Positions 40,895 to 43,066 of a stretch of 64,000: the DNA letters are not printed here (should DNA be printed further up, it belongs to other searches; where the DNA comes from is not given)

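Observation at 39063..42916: Translationally coupled pair of large proteins (623 + 663 aa) that I cannot assign to any family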

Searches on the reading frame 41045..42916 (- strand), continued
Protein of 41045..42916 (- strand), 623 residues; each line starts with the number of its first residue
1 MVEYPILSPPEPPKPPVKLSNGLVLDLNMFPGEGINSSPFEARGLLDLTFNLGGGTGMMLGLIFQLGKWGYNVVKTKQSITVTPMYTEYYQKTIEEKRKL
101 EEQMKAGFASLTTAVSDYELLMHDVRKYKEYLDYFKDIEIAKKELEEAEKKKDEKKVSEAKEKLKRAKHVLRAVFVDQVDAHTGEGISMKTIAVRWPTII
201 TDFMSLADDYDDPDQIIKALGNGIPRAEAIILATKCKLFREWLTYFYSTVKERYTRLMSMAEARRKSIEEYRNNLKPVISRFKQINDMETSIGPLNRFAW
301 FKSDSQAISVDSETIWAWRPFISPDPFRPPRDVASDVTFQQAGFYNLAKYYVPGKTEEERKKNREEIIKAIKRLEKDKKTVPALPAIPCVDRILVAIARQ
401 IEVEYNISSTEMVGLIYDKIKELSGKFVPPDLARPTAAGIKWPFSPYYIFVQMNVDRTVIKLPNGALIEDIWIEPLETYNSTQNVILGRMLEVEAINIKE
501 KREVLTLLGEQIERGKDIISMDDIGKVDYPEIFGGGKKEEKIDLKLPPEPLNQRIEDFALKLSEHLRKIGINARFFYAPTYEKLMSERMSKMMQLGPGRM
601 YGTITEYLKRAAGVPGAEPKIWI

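Call 62: fold_search(model_id=the predicted structure, library=viral)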
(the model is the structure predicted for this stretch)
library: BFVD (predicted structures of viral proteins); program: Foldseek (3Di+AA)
matches with E <= 10: 555; with E <= 0.001: 0
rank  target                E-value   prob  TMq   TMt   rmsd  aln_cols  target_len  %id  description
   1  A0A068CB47            1.5e-02  0.25  0.09  0.06  49.9       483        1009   11  Recombination exonuclease [Listeria phage LMTA-57]
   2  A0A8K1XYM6            4.9e-02  0.13  0.08  0.09  24.1       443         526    9  (no name in the UniProt tables at hand)
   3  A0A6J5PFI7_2          5.9e-02  0.18  0.10  0.06  46.0       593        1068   11  Large polyvalent protein associated domain-containing protein [uncultured Caudovirales phage]
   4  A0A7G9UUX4            7.1e-02  0.30  0.14  0.10  27.2       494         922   10  (no name in the UniProt tables at hand)
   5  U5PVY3                7.8e-02  0.33  0.15  0.16  87.6       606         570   12  Structural protein [Acinetobacter phage Presley]
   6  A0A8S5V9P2            9.0e-02  0.14  0.09  0.09  54.9       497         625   11  STRUCTURAL MAINTENANCE OF CHROMOSOMES PROTEIN [Ackermannviridae sp. ctUml7]
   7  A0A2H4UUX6            9.0e-02  0.08  0.08  0.08  35.9       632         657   10  Cas12f1-like TNB domain-containing protein [Bodo saltans virus]
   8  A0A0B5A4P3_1          9.4e-02  0.21  0.09  0.07  34.4       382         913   14  (no name in the UniProt tables at hand)
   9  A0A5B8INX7            9.9e-02  0.51  0.17  0.16  38.0       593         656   10  Uncharacterized protein [Mimiviridae sp. ChoanoV1]
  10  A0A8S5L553            1.0e-01  0.16  0.09  0.12  25.4       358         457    9  Maturation protein (Fragment) [ssRNA phage SRR7976301_11]
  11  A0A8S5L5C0            1.0e-01  0.07  0.06  0.08  32.1       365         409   10  Maturation protein [ssRNA phage SRR5466725_10]
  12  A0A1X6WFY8            1.1e-01  0.99  0.17  0.40  16.2       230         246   14  (no name in the UniProt tables at hand)
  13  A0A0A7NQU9            1.3e-01  0.21  0.11  0.07  42.9       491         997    9  Endonuclease [Lactobacillus phage LfeInf]
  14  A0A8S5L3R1            1.5e-01  0.08  0.08  0.09  22.4       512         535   12  Maturation protein [ssRNA phage SRR5466725_8]
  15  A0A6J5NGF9            1.6e-01  0.57  0.11  0.08  24.3       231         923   16  Caudovirus, tape measure, N-terminal [uncultured Caudovirales phage]
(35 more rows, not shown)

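Call 68: search_protein_families(library=padloc, proteins=[window:41045-42916:-], max_evalue=0.1)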
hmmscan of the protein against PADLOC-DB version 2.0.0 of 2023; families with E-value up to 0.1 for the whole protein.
window:41045-42916:- (623 aa): 0 families

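Call 88: find_related_loci(query=A2, collection=viral_contigs, flank=5000)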
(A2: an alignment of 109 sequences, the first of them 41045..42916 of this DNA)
Query A2 (623 aa) in viral_contigs; peptide patterns used: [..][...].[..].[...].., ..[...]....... (x = any residue, [..] = any of these).
69 stretches matched a pattern, but none encodes a relative of the query by tblastn (E <= 1e-3).

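Call 98: search_protein_families(library=phrogs, proteins=[window:41045-42916:-], max_evalue=0.1)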
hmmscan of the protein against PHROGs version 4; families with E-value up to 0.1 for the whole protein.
window:41045-42916:- (623 aa): 1 family
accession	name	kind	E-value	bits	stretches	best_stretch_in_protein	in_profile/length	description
phrog_77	-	DNA, RNA and nucleotide metabolism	0.0076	15.8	1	95-292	644-772/967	SbcC-like subunit of palindrome specific endonuclease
